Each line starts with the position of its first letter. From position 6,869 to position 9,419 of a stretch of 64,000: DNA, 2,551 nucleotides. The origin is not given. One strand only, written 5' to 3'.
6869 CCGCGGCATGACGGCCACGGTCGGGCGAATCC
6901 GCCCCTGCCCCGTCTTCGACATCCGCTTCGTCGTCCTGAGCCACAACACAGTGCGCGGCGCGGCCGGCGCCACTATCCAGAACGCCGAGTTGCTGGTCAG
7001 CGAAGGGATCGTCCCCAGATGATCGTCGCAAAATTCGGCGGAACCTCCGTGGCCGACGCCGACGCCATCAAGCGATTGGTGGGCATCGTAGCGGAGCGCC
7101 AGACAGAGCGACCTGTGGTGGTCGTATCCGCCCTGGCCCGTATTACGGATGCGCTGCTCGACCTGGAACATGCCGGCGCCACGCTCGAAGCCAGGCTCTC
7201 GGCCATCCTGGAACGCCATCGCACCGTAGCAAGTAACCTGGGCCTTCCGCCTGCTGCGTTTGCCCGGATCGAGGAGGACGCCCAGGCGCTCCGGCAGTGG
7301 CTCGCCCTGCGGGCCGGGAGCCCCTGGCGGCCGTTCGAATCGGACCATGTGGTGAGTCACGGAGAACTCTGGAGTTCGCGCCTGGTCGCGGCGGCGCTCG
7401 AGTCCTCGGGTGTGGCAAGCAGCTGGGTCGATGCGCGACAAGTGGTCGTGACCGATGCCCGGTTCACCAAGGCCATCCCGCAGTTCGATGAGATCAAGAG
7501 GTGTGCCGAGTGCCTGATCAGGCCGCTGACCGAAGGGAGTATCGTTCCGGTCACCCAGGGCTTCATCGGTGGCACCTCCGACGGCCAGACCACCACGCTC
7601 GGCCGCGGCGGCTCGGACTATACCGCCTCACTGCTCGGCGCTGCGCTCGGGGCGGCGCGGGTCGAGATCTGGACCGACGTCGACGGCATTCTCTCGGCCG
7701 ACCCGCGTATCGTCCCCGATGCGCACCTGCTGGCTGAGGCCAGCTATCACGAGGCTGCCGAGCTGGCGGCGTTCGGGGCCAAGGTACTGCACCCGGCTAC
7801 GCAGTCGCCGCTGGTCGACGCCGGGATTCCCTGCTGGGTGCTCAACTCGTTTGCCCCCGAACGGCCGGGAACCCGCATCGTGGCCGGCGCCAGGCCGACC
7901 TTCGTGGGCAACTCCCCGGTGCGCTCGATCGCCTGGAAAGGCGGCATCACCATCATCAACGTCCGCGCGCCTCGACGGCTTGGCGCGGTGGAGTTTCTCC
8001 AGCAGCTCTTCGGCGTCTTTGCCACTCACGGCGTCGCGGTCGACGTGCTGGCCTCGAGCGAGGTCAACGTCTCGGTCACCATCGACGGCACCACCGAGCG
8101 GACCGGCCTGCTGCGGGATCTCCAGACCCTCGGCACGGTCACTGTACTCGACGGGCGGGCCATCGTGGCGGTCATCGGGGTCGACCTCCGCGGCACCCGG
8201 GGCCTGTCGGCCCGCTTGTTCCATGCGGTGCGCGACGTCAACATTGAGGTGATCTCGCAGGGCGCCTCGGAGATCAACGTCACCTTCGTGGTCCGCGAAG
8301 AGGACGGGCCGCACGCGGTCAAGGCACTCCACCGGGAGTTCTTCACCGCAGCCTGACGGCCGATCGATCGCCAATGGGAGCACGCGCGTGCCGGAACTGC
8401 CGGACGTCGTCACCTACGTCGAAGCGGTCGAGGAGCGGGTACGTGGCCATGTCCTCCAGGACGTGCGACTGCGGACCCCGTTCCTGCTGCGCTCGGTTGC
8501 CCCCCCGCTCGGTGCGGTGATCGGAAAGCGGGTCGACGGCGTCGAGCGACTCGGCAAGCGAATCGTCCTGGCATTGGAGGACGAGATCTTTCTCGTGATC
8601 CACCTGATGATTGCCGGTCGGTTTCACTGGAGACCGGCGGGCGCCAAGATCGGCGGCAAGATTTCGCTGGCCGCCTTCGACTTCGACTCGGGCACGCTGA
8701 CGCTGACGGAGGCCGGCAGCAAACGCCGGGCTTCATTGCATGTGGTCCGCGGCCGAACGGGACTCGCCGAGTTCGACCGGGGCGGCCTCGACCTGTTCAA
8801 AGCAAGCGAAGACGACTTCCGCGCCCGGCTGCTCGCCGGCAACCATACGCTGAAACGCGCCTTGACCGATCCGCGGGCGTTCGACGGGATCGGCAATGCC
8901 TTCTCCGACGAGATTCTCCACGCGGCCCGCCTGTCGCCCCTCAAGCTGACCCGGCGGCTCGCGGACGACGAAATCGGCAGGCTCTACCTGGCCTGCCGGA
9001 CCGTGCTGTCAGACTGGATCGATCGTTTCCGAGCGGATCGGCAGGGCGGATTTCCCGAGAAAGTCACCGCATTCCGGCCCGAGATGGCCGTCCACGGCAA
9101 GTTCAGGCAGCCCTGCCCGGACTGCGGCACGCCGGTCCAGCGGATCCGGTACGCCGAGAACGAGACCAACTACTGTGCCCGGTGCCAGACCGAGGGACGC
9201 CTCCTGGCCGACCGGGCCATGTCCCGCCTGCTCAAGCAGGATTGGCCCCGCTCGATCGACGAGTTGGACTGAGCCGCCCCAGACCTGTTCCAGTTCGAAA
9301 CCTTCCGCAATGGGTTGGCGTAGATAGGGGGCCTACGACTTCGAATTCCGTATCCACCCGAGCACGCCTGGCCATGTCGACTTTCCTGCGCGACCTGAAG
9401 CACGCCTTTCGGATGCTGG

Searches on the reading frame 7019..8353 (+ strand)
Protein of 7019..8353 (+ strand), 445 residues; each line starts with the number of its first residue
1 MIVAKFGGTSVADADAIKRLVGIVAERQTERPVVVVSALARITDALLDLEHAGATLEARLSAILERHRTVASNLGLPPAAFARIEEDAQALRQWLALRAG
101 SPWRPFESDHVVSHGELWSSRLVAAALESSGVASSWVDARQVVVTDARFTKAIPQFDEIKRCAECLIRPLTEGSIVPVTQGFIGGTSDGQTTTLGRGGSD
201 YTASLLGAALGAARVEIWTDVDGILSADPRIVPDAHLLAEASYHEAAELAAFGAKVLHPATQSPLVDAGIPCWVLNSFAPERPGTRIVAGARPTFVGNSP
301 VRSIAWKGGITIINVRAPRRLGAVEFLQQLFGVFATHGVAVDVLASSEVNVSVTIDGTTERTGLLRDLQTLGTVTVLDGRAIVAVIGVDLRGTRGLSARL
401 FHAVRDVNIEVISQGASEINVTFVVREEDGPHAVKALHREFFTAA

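Call 7: search_protein_families(library=pfam, proteins=[window:7019-8353:+])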
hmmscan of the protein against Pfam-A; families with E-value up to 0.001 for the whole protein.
window:7019-8353:+ (445 aa): 2 families
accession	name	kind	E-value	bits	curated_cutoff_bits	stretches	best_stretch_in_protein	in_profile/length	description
PF00696.33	AA_kinase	-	3.4e-50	171.4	24.9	1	1-276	2-234/234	Amino acid kinase family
PF22468.2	ACT_9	-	7.4e-24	83.7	27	1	383-441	1-61/61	ACT domain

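Call 65: search_protein_families(library=ncbifam, proteins=[window:7019-8353:+], max_evalue=0.00001)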
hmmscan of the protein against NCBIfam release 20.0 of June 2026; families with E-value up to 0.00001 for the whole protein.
window:7019-8353:+ (445 aa): 24 families
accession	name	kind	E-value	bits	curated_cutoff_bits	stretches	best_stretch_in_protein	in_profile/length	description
NF006570.0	PRK09084.1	equivalog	2.6e-137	458.6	455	1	1-443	4-450/452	lysine-sensitive aspartokinase 3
TIGR00657.1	asp_kinases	subfamily_domain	2.9e-110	369.4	208.7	1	2-442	4-441/442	aspartate kinase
TIGR00656.1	asp_kin_monofn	equivalog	9.5e-106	354.2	402.25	1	1-442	3-405/407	aspartate kinase, monofunctional class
NF004938.0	PRK06291.1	equivalog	3.5e-101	339.2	528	1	2-442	3-462/468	aspartate kinase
NF006959.0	PRK09436.1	equivalog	1.9e-93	314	726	1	1-443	1-461/819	bifunctional aspartate kinase/homoserine dehydrogenase I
NF006515.0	PRK08961.1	equivalog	7.9e-90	302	802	1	2-443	10-461/861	bifunctional aspartate kinase/diaminopimelate decarboxylase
NF006540.0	PRK09034.1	equivalog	1.9e-69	234.4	434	1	1-443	1-450/454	aspartate kinase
NF004579.0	PRK05925.1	equivalog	2.3e-68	231.2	665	1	2-443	4-434/440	aspartate kinase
NF007003.0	PRK09466.1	subfamily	8.6e-67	226.2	582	1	3-444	14-455/810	bifunctional aspartate kinase/homoserine dehydrogenase II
NF006068.0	PRK08210.1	equivalog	1.9e-66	224.9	474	1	106-442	69-401/405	aspartate kinase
NF005154.0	PRK06635.1-2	equivalog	1.3e-61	209.1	376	2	104-442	63-403/407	aspartate kinase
NF005155.0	PRK06635.1-4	equivalog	1.4e-60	205.5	346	2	105-441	63-401/407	aspartate kinase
NF005656.0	PRK07431.1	equivalog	3.1e-58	197.7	657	3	107-293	65-248/587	aspartate kinase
NF005153.0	PRK06635.1-1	equivalog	3.5e-52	177.8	585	2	107-441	65-405/421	aspartate kinase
NF005159.0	PRK06635.2-3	equivalog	7.7e-51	173.4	379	1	109-437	68-401/406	aspartate kinase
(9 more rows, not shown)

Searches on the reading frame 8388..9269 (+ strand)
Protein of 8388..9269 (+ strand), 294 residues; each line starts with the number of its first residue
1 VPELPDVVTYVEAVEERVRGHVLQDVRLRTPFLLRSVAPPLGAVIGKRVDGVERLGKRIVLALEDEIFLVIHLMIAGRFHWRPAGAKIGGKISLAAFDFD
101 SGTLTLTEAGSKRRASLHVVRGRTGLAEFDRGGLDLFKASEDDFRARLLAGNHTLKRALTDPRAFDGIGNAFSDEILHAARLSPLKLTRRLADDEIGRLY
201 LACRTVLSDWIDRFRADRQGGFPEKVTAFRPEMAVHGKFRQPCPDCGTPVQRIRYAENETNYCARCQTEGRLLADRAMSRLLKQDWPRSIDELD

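Call 7: search_protein_families(library=pfam, proteins=[window:8388-9269:+])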
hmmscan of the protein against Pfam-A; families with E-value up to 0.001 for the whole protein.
window:8388-9269:+ (294 aa): 4 families
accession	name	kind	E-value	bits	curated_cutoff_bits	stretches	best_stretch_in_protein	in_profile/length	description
PF01149.29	Fapy_DNA_glyco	-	9.1e-16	59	25.5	1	1-102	1-103/117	Formamidopyrimidine-DNA glycosylase N-terminal domain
PF06831.19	H2TH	-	6.9e-10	39.2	34.7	1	141-211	12-82/93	Formamidopyrimidine-DNA glycosylase H2TH domain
PF06827.20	zf-FPG_IleRS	-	2.9e-06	27.4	21.3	1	241-267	2-28/30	Zinc finger found in FPG and IleRS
PF05833.16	NFACT_N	-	0.00019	20.8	31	1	133-210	167-243/456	NFACT N-terminal and middle domains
